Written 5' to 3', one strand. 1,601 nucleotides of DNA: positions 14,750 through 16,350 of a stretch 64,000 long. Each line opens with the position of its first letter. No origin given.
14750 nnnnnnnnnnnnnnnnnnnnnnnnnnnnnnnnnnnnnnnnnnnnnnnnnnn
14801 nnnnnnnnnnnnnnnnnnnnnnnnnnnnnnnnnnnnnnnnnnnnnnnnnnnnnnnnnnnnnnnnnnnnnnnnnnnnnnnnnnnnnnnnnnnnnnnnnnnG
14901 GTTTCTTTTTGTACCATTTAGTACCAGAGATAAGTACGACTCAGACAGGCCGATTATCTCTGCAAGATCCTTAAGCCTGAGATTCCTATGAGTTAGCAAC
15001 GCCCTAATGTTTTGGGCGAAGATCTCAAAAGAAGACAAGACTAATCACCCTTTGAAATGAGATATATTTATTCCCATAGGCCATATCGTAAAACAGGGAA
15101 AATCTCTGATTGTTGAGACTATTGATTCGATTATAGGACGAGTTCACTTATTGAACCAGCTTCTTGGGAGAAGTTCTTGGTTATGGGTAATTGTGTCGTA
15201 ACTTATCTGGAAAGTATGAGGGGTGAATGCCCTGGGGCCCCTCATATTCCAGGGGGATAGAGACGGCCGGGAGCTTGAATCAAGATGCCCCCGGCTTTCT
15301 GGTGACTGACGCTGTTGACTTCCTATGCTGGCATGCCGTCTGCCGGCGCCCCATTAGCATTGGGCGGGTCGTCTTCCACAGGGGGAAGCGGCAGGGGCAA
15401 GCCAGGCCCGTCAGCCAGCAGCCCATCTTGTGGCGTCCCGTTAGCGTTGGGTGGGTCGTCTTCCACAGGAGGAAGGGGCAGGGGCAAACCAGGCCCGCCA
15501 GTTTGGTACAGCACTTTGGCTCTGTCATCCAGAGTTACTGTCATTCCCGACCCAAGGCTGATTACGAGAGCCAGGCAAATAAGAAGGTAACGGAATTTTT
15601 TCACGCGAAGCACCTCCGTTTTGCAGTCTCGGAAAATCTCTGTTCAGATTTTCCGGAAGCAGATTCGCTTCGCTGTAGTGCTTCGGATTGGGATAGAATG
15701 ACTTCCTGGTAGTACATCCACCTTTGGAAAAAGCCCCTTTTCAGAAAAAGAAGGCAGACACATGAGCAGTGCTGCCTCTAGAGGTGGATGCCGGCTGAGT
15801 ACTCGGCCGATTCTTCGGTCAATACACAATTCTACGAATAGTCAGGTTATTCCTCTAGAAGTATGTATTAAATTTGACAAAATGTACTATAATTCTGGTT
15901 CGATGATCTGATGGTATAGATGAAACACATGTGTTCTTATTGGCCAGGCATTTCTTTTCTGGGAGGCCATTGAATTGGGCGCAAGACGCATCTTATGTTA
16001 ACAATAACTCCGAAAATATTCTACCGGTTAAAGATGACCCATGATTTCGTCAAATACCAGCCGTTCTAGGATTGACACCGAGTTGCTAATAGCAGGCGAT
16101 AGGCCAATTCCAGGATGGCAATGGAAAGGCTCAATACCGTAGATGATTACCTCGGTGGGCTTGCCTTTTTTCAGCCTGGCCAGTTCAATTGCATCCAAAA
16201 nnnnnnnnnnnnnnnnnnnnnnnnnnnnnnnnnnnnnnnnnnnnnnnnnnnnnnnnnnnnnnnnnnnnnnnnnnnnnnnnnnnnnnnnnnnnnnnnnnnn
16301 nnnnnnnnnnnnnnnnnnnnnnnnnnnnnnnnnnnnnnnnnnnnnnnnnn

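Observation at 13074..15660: Secreted proline-rich tandem-repeat pro-peptide gene, palindromic operator and 654-aa HTH-TPR regulator: a candidate peptide-signalling cassette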

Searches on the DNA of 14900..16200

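Call 24: search_rna_families(source=window, start=14900, end=16200, threshold=evalue, max_evalue=1, show_alignments=3)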
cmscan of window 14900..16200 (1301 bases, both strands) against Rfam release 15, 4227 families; matches with E-value up to 1: 1.
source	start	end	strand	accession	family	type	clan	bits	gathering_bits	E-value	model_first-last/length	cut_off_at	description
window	14918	14946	+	RF03092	Ocean-VII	Gene; sRNA;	-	17.8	53.5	0.026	1-41/41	no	Ocean-VII RNA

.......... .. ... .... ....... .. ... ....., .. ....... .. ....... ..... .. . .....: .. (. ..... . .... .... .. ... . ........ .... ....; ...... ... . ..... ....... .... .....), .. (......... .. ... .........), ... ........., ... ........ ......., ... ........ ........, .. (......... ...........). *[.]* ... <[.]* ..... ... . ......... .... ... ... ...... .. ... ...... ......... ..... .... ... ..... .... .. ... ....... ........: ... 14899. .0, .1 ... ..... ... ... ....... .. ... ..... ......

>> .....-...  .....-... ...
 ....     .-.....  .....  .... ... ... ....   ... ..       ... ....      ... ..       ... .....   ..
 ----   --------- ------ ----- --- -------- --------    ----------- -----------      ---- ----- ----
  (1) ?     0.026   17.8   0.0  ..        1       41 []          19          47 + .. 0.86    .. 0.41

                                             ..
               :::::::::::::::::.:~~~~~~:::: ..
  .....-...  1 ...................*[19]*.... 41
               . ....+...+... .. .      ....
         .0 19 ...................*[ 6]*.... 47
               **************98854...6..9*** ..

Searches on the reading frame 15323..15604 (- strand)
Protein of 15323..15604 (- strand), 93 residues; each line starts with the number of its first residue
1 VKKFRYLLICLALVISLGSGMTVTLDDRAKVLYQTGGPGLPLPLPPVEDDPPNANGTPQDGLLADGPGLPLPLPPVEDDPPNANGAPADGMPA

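Call 3: search_protein_families(library=pfam, proteins=[window:15323-15604:-], max_evalue=0.1)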
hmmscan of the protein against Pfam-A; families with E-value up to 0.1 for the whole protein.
window:15323-15604:- (93 aa): 0 families

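Call 6: find_homologous_proteins(query=window:15323-15604:-, max_evalue=0.01)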
Query window:15323-15604:- (93 aa): 5 proteins with E <= 0.01 among 461 candidates.
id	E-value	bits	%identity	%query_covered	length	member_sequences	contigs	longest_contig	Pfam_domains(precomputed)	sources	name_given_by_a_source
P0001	1.6e-50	187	97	100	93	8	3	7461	-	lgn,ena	-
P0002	2.0e-26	110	59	100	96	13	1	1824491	-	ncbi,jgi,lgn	jgi:hypothetical protein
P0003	4.0e-26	109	64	94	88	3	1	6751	-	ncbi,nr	ncbi:MAG TPA: hypothetical protein GX529_08150, partial [Firmicutes bacterium]|nr:hypothetical prote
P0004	6.3e-20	89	55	94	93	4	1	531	-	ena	-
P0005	4.9e-19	86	49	48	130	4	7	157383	-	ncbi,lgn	-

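Call 9: find_encoding_contigs(protein=P0002, flank=8000, max_places=3)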
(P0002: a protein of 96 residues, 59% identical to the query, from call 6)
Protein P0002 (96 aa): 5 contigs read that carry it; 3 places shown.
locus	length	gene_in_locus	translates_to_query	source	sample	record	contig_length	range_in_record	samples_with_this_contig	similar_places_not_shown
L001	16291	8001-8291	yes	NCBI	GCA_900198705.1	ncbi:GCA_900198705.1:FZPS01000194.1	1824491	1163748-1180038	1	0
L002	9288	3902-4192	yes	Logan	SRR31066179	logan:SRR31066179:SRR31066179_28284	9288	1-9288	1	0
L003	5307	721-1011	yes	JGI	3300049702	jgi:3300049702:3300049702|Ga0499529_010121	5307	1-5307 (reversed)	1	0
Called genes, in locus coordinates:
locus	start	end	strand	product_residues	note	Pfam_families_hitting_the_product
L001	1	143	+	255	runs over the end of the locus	PF03848:TehB, PF05401:NodS (weak), PF13489:Methyltransf_23, PF13847:Methyltransf_31, PF08241:Methyltransf_11, PF08242:Methyltransf_12, PF13649:Methyltransf_25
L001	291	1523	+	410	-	PF00990:GGDEF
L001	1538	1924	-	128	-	PF02021:UPF0102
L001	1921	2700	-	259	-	PF01078:Mg_chelatase, PF00493:MCM (faint), PF13335:Mg_chelatase_C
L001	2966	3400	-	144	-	-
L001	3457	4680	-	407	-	PF12917:YfbR-like, PF13023:HD_3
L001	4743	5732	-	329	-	PF01073:3Beta_HSD, PF01370:Epimerase, PF02719:Polysacc_synt_2, PF04321:RmlD_sub_bind (weak), PF05368:NmrA, PF07993:NAD_binding_4, PF13460:NAD_binding_10, PF16363:GDP_Man_Dehyd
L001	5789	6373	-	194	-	PF06803:DUF1232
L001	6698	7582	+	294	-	PF02146:SIR2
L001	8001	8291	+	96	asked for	-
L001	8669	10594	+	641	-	PF01381:HTH_3 (weak), PF28559:TPR_SusR (faint), PF13428:TPR_14 (faint), PF14559:TPR_19 (faint), PF00515:TPR_1 (faint), PF07719:TPR_2 (faint), PF13176:TPR_7 (faint), PF13424:TPR_12 (weak), +2 more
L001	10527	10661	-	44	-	-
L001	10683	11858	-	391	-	PF00155:Aminotran_1_2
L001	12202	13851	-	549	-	PF09547:SpoIVA_ATPase, PF20438:SpoIVA_middle, PF20439:SpoIVA_C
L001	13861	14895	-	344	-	PF01210:NAD_Gly3P_dh_N, PF02558:ApbA (weak), PF03807:F420_oxidored (weak), PF07479:NAD_Gly3P_dh_C, PF20618:GPD_NAD_C_bact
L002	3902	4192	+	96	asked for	-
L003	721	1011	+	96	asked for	-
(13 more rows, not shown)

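Call 10: find_encoding_contigs(protein=P0005, flank=8000, max_places=3)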
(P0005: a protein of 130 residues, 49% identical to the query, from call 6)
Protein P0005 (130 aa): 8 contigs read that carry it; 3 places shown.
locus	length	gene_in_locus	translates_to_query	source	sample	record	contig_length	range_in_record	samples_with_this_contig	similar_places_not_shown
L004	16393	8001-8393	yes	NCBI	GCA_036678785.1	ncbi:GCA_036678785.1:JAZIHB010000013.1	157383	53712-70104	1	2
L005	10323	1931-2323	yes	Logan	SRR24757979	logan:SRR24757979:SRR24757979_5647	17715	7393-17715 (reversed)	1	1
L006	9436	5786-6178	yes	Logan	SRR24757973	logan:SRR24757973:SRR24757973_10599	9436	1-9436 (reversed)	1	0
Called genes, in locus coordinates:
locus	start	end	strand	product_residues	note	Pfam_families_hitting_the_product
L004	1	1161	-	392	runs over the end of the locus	-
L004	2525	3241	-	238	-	PF02525:Flavodoxin_2 (weak), PF03358:FMN_red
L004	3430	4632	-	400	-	PF12917:YfbR-like, PF13023:HD_3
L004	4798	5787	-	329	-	PF01073:3Beta_HSD, PF01370:Epimerase, PF02719:Polysacc_synt_2, PF04321:RmlD_sub_bind (weak), PF05368:NmrA, PF13460:NAD_binding_10, PF16363:GDP_Man_Dehyd, PF07993:NAD_binding_4 (weak)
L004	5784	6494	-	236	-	PF06803:DUF1232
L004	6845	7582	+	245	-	PF02146:SIR2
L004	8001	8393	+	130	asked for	-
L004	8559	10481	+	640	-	PF00515:TPR_1 (faint), PF01381:HTH_3 (weak), PF07719:TPR_2 (faint), PF13181:TPR_8 (faint), PF13374:TPR_10 (faint), PF13428:TPR_14 (faint), PF14559:TPR_19 (faint), PF13424:TPR_12, +2 more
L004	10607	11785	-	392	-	PF00155:Aminotran_1_2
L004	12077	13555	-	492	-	PF09547:SpoIVA_ATPase, PF20438:SpoIVA_middle, PF20439:SpoIVA_C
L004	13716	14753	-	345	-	PF01210:NAD_Gly3P_dh_N, PF02558:ApbA, PF03807:F420_oxidored (weak), PF07479:NAD_Gly3P_dh_C, PF20618:GPD_NAD_C_bact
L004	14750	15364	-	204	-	PF02660:G3P_acyltransf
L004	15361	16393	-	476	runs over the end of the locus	PF00009:GTP_EFTU, PF00025:Arf (faint), PF01926:MMR_HSR1, PF02421:FeoB_N, PF00009:GTP_EFTU (weak), PF01926:MMR_HSR1, PF02421:FeoB_N, PF14714:KH_dom-like, +7 more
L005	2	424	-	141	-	?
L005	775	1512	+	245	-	PF02146:SIR2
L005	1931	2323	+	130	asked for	-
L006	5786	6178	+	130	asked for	-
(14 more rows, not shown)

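Call 59: search_protein_families(library=ncbifam, proteins=[window:15323-15604:-], max_evalue=0.1)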
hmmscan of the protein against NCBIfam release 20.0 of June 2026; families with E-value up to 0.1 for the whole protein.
window:15323-15604:- (93 aa): 0 families

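Call 62: find_homologous_proteins(query=A3, max_evalue=0.01)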
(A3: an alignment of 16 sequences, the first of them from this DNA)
Query A3 (16 sequences) (93 aa, profile of the alignment): 22 proteins with E <= 0.01 among 8000 candidates.
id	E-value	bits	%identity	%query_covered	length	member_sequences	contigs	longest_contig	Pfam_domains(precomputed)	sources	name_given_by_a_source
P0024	1.1e-30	124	-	-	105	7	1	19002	-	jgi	jgi:hypothetical protein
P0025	8.3e-27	111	38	23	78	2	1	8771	-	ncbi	-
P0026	8.5e-27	111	-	-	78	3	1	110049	-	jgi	-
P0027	5.9e-26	109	35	90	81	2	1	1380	-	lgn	-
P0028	1.4e-25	107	52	23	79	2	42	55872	-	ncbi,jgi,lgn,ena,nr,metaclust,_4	ncbi:MAG: hypothetical protein GX863_06640 [Firmicutes bacterium]|nr:hypothetical protein [Candidatu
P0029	9.2e-24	102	-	-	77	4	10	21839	-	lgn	-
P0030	1.5e-23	101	-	-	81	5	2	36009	-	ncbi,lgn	-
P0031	1.4e-19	88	-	-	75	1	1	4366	-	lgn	-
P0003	5.2e-19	86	64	94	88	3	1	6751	-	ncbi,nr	ncbi:MAG TPA: hypothetical protein GX529_08150, partial [Firmicutes bacterium]|nr:hypothetical prote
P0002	2.1e-18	84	59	100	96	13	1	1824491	-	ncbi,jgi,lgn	jgi:hypothetical protein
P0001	7.3e-17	79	97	100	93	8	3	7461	-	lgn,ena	-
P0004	5.7e-16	77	55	94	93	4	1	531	-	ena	-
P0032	1.5e-13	69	-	-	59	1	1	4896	-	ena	-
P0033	1.8e-13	69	-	-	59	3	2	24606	-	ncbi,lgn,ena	ncbi:MAG: hypothetical protein WD024_04995 [Bacillota bacterium]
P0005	9.9e-13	66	49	48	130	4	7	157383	-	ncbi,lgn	-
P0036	2.2e-10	59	-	-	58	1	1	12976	-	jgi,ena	-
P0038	2.0e-8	52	-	-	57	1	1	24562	-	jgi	jgi:hypothetical protein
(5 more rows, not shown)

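Call 64: find_encoding_contigs(protein=P0036, flank=4000, max_places=2)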
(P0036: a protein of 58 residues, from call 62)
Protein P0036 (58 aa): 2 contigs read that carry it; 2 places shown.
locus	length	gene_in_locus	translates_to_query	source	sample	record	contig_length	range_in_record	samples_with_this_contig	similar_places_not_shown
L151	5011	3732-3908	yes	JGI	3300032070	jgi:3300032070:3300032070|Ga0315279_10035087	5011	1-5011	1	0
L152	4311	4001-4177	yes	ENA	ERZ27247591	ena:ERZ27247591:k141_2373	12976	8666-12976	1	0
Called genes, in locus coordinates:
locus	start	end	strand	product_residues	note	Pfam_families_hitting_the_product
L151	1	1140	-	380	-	?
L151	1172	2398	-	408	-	PF07949:YbbR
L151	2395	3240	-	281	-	PF02457:DAC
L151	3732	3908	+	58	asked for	-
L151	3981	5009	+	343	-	?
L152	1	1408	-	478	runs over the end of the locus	PF02878:PGM_PMM_I, PF02879:PGM_PMM_II (faint), PF02880:PGM_PMM_III, PF00408:PGM_PMM_IV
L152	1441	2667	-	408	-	PF07949:YbbR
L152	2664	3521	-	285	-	PF02457:DAC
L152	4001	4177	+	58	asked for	-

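Call 65: find_encoding_contigs(protein=P0038, flank=4000, max_places=2)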
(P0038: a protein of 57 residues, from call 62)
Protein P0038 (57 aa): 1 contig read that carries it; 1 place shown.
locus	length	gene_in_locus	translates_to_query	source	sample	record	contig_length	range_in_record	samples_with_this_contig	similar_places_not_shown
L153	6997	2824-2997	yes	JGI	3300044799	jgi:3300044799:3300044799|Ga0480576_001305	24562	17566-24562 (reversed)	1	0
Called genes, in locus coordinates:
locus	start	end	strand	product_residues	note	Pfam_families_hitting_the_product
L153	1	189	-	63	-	?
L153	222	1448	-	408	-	PF07949:YbbR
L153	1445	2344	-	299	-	PF19293:CdaA_N (weak), PF02457:DAC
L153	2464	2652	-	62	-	-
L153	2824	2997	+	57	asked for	-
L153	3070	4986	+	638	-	PF13443:HTH_26 (weak), PF07719:TPR_2 (faint), PF14938:SNAP, PF17874:TPR_MalT (weak), PF13424:TPR_12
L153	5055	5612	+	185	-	PF02887:PK_C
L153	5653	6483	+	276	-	PF06560:GPI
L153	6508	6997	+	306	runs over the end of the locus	PF03668:RapZ-like_N, PF22740:PapZ_C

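Call 66: find_encoding_contigs(protein=P0030, flank=4000, max_places=2)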
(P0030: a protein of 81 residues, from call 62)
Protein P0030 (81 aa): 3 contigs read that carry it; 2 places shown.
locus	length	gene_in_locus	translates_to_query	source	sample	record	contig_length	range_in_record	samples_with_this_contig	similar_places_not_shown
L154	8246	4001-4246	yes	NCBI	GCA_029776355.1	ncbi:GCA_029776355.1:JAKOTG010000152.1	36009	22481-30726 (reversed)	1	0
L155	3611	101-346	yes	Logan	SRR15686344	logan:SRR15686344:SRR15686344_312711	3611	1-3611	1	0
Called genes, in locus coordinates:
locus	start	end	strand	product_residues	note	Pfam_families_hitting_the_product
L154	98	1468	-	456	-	PF02878:PGM_PMM_I, PF02879:PGM_PMM_II, PF02880:PGM_PMM_III, PF00408:PGM_PMM_IV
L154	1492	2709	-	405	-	PF07949:YbbR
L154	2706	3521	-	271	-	PF19293:CdaA_N (weak), PF02457:DAC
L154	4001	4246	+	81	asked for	-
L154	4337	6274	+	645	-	PF01381:HTH_3 (weak), PF13443:HTH_26 (weak), PF13374:TPR_10 (faint), PF07719:TPR_2 (faint), PF00515:TPR_1 (faint), PF14938:SNAP (weak), PF17874:TPR_MalT (weak), PF13424:TPR_12 (weak), +2 more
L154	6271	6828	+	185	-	PF02887:PK_C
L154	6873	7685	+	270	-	PF06560:GPI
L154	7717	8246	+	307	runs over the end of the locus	PF03668:RapZ-like_N, PF22740:PapZ_C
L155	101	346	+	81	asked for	-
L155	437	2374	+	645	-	PF01381:HTH_3 (weak), PF13443:HTH_26 (weak), PF13374:TPR_10 (faint), PF07719:TPR_2 (faint), PF00515:TPR_1 (faint), PF14938:SNAP (weak), PF17874:TPR_MalT (weak), PF13424:TPR_12 (weak), +2 more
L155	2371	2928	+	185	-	PF02887:PK_C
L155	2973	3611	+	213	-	?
